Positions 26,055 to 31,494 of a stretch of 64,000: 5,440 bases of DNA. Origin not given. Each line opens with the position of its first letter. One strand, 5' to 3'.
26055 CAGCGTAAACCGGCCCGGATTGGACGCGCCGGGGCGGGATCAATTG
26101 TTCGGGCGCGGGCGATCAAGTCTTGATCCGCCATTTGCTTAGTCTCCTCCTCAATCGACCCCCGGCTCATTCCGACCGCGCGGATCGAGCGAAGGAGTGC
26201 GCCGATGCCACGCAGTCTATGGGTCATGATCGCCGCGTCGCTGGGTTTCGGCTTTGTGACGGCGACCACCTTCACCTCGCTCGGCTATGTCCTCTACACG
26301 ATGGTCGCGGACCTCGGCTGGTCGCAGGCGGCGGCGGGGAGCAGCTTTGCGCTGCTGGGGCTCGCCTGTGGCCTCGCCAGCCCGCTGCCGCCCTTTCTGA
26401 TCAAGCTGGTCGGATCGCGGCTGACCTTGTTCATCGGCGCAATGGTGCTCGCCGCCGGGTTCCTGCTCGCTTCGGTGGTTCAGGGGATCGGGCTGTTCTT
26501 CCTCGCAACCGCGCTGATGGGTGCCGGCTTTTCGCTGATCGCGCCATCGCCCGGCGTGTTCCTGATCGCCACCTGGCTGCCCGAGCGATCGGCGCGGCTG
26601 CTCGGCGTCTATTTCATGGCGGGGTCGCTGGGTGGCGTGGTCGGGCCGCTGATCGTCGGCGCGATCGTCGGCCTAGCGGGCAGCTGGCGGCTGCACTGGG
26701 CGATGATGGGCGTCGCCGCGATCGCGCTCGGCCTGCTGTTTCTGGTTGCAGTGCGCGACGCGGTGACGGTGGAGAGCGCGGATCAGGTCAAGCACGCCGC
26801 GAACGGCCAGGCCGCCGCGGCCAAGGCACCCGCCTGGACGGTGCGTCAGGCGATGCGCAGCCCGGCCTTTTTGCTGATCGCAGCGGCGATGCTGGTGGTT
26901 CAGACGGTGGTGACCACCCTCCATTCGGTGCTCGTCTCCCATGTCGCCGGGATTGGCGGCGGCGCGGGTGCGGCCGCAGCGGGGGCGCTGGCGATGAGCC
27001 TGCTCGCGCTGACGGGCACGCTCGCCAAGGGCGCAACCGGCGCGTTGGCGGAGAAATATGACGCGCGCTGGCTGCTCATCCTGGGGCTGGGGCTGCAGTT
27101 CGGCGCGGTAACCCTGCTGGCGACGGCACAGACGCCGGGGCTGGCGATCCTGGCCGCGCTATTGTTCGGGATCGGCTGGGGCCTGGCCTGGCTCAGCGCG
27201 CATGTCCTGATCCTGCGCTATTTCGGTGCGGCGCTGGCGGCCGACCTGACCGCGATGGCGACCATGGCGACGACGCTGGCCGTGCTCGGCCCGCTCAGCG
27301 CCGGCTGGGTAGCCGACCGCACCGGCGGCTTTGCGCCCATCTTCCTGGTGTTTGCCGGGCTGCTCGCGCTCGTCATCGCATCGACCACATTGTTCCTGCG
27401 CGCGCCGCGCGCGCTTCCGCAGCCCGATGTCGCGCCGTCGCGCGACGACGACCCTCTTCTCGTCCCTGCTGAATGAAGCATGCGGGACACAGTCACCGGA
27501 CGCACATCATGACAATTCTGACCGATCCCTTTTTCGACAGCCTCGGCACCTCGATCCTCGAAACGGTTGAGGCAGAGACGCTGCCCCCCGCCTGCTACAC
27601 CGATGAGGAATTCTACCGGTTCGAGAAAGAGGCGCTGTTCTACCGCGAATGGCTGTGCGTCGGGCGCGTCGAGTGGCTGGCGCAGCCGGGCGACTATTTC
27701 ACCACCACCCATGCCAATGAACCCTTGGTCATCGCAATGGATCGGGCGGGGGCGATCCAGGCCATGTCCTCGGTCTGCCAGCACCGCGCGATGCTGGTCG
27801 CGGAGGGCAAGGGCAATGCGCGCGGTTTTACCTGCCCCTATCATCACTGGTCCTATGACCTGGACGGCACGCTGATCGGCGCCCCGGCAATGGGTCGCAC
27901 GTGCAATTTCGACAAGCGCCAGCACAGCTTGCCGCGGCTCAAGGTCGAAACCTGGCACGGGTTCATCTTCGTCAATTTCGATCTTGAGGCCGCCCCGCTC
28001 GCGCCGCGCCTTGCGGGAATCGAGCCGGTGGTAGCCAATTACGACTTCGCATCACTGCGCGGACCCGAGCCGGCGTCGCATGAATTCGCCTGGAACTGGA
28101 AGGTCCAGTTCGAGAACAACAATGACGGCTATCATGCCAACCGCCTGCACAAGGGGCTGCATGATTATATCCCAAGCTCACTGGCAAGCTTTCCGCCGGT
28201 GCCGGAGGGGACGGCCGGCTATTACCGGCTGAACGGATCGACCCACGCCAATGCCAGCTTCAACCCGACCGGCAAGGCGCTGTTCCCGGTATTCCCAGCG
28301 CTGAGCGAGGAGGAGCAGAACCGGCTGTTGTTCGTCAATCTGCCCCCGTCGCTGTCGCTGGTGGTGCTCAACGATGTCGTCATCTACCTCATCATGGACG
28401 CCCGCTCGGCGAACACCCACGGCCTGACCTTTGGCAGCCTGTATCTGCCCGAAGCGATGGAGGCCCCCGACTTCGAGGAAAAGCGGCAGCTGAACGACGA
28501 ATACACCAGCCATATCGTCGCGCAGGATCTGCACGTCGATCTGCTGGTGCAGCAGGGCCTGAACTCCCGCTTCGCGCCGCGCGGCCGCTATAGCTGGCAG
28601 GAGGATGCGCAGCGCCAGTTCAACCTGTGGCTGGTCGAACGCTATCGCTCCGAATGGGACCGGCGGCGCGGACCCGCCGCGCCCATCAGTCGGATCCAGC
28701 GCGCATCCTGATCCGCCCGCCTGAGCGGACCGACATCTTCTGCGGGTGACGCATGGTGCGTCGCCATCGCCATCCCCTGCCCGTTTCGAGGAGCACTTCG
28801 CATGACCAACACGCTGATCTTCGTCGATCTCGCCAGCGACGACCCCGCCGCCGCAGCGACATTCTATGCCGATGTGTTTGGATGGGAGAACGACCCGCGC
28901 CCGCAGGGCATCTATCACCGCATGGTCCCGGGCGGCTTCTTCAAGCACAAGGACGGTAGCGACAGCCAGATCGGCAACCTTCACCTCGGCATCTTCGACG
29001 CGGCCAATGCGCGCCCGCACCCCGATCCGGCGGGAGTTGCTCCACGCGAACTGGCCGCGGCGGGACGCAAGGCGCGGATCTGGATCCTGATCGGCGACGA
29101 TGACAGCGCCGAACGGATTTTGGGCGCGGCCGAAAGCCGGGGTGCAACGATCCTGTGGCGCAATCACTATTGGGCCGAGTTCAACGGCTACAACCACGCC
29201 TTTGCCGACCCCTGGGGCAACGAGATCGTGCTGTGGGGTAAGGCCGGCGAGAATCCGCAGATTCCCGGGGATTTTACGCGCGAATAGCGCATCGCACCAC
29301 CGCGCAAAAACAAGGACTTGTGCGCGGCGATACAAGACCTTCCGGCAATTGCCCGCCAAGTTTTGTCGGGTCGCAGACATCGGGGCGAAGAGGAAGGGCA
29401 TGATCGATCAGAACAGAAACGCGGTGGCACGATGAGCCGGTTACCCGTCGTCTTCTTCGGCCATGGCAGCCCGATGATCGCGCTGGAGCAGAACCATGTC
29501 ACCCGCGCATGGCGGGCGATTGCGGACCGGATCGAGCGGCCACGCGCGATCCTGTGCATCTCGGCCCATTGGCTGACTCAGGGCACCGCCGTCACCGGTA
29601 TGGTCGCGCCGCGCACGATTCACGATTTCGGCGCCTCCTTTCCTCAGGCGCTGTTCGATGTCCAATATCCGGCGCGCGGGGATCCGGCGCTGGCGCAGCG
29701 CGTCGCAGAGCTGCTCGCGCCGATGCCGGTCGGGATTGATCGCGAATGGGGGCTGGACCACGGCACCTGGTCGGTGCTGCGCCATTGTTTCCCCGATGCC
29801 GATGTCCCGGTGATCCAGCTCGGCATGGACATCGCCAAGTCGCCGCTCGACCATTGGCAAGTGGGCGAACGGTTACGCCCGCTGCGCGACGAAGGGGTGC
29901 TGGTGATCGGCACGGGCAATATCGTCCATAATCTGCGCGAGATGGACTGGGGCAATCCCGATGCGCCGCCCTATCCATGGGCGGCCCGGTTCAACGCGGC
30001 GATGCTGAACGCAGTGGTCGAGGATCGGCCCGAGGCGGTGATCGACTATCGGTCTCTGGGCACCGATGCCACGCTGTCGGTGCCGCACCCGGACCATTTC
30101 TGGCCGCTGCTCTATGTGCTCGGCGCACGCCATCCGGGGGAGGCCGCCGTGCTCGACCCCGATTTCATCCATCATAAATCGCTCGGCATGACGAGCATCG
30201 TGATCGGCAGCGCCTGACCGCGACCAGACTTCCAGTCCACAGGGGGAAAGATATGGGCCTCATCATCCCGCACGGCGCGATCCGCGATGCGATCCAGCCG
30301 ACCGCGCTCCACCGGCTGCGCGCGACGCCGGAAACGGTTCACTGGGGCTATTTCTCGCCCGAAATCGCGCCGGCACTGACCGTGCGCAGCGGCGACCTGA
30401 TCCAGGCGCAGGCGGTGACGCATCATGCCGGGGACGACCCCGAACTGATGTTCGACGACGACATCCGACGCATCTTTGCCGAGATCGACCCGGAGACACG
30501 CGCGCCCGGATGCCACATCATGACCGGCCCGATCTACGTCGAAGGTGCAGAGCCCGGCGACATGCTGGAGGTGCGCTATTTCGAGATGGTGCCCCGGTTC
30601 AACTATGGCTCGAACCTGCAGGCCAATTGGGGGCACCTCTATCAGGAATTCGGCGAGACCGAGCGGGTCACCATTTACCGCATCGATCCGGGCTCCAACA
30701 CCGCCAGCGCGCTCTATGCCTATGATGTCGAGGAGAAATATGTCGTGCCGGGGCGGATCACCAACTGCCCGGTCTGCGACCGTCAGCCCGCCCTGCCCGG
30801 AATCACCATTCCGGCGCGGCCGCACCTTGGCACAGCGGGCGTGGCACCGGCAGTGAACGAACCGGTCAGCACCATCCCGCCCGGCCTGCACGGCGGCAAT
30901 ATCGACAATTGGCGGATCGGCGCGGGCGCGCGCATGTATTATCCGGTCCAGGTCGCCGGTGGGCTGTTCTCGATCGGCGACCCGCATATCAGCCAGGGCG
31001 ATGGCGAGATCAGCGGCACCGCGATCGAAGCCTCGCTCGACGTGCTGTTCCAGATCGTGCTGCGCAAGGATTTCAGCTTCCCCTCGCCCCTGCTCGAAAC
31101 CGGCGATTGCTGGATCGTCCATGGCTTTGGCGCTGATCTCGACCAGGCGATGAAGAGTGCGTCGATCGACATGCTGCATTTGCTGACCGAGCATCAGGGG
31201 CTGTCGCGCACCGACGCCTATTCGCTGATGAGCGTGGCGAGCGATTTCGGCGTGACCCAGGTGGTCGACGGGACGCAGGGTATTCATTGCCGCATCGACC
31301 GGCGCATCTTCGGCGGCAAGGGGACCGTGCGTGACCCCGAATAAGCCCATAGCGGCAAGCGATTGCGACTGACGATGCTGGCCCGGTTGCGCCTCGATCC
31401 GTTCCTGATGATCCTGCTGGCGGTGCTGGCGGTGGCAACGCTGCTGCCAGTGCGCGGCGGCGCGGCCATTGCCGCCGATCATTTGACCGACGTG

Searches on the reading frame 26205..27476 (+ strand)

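Call 11: search_protein_families(library=pfam, proteins=[window:26205-27476:+], max_evalue=0.01)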
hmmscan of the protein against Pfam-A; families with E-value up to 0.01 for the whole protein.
window:26205-27476:+ (423 aa): 1 family
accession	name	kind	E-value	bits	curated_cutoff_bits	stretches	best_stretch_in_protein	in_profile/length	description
PF07690.21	MFS_1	-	6e-35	121.2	33.4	2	16-359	5-342/347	Major Facilitator Superfamily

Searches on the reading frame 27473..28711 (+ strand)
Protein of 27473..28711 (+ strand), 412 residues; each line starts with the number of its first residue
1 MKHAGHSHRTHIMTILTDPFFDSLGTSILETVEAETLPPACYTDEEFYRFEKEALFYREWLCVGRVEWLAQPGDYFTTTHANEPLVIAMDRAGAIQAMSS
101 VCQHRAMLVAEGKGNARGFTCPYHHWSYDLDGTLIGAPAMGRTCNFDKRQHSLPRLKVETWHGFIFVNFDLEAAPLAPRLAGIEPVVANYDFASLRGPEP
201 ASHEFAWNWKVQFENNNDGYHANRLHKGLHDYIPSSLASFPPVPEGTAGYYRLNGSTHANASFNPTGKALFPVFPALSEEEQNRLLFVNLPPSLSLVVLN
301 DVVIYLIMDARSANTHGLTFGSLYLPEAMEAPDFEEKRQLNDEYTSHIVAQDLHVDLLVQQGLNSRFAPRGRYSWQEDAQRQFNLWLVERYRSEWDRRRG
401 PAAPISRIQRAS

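Call 11: search_protein_families(library=pfam, proteins=[window:27473-28711:+], max_evalue=0.01)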
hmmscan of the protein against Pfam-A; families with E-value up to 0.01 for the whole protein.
window:27473-28711:+ (412 aa): 2 families
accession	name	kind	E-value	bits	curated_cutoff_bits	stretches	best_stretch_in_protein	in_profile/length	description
PF00848.25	Ring_hydroxyl_A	-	4.6e-31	108.8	24.9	1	194-392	3-207/208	Ring hydroxylating alpha subunit (catalytic domain)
PF00355.32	Rieske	-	4.2e-18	65.5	20.3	1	59-146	1-87/88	Rieske [2Fe-2S] domain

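Call 33: search_protein_families(library=ncbifam, proteins=[window:27473-28711:+], max_evalue=0.00001)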
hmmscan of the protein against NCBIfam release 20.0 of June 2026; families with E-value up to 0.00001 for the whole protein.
window:27473-28711:+ (412 aa): 5 families
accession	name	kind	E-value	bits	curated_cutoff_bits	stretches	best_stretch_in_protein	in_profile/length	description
NF058607.1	GlBtMonoOxGbcA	equivalog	1.2e-34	119.5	670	1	33-229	29-225/420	glycine betaine monooxygenase oxygenase subunit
NF042946.1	3PPDioc_HcaE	equivalog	1.1e-28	100.4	830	1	35-181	14-164/450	3-phenylpropionate/cinnamic acid dioxygenase subunit alpha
TIGR03228.1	anthran_1_2_A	equivalog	2.3e-28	99.1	671.9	1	42-227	21-214/438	anthranilate 1,2-dioxygenase large subunit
NF041684.1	ant_diox_AndAc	equivalog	6.1e-25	87.7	750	1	34-226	20-222/418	anthranilate 1,2-dioxygenase large subunit AndAc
TIGR03229.1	benzo_1_2_benA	equivalog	1.7e-22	79.9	780.95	1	41-226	20-215/433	benzoate 1,2-dioxygenase large subunit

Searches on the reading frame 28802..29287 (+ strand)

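Call 11: search_protein_families(library=pfam, proteins=[window:28802-29287:+], max_evalue=0.01)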
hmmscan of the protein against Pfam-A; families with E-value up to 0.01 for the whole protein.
window:28802-29287:+ (161 aa): 3 families
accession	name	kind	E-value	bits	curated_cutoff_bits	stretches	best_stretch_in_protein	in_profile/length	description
PF18029.7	Glyoxalase_6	-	8.3e-07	30.1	23.6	1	8-142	4-103/106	Glyoxalase-like domain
PF00903.31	Glyoxalase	-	8.6e-06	26.6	20.6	1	8-143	5-120/121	Glyoxalase/Bleomycin resistance protein/Dioxygenase superfamily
PF22677.2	Ble-like_N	-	0.00043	20.4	24.5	1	5-29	2-26/41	Bleomycin resistance protein-like N-terminal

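Call 33: search_protein_families(library=ncbifam, proteins=[window:28802-29287:+], max_evalue=0.00001)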
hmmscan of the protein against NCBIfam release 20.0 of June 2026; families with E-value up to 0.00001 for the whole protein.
window:28802-29287:+ (161 aa): 0 families

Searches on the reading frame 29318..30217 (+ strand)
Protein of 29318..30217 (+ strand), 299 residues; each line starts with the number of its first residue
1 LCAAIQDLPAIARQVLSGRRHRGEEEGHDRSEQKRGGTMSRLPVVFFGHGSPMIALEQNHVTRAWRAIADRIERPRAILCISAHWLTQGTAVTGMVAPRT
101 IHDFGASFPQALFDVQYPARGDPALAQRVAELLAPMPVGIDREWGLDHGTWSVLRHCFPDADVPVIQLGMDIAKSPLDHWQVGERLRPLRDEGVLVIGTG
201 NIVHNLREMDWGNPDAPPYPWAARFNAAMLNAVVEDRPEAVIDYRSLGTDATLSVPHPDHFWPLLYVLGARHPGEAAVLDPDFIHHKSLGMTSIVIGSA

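Call 11: search_protein_families(library=pfam, proteins=[window:29318-30217:+], max_evalue=0.01)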
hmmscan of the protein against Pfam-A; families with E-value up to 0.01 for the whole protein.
window:29318-30217:+ (299 aa): 1 family
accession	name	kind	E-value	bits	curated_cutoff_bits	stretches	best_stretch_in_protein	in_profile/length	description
PF02900.23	LigB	-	2.3e-24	86.3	26.3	1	49-271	7-244/269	Catalytic LigB subunit of aromatic ring-opening dioxygenase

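Call 33: search_protein_families(library=ncbifam, proteins=[window:29318-30217:+], max_evalue=0.00001)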
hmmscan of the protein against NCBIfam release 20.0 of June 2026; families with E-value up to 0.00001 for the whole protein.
window:29318-30217:+ (299 aa): 1 family
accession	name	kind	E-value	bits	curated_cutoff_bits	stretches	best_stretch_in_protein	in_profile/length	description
NF007914.1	PRK10628.1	equivalog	3.1e-91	305.3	233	1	39-297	3-262/262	4,5-DOPA-extradiol-dioxygenase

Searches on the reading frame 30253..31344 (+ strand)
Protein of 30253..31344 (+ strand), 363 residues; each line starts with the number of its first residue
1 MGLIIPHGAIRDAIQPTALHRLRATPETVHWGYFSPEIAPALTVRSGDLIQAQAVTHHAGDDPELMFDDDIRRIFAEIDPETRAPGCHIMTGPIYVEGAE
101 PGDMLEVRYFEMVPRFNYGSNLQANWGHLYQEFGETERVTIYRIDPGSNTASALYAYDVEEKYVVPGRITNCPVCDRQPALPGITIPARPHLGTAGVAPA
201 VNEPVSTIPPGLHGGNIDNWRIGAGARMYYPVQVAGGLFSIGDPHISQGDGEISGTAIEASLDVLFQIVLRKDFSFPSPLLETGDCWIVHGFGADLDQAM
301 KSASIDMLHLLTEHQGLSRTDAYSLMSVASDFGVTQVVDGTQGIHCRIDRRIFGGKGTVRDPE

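Call 7: search_protein_families(library=pfam, proteins=[window:30253-31344:+], max_evalue=0.001)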
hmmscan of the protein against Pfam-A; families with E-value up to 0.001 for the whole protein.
window:30253-31344:+ (363 aa): 1 family
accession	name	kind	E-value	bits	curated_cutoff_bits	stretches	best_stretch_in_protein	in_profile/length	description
PF03069.20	FmdA_AmdA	-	4e-31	108.7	27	2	203-339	199-356/373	Acetamidase/Formamidase family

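Call 33: search_protein_families(library=ncbifam, proteins=[window:30253-31344:+], max_evalue=0.00001)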
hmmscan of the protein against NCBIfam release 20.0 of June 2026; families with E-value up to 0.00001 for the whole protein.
window:30253-31344:+ (363 aa): 1 family
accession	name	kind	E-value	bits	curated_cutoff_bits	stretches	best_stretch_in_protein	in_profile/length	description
NF045496.1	FormamaseFmdA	equivalog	1.4e-20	73.5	500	1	198-260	205-268/407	formamidase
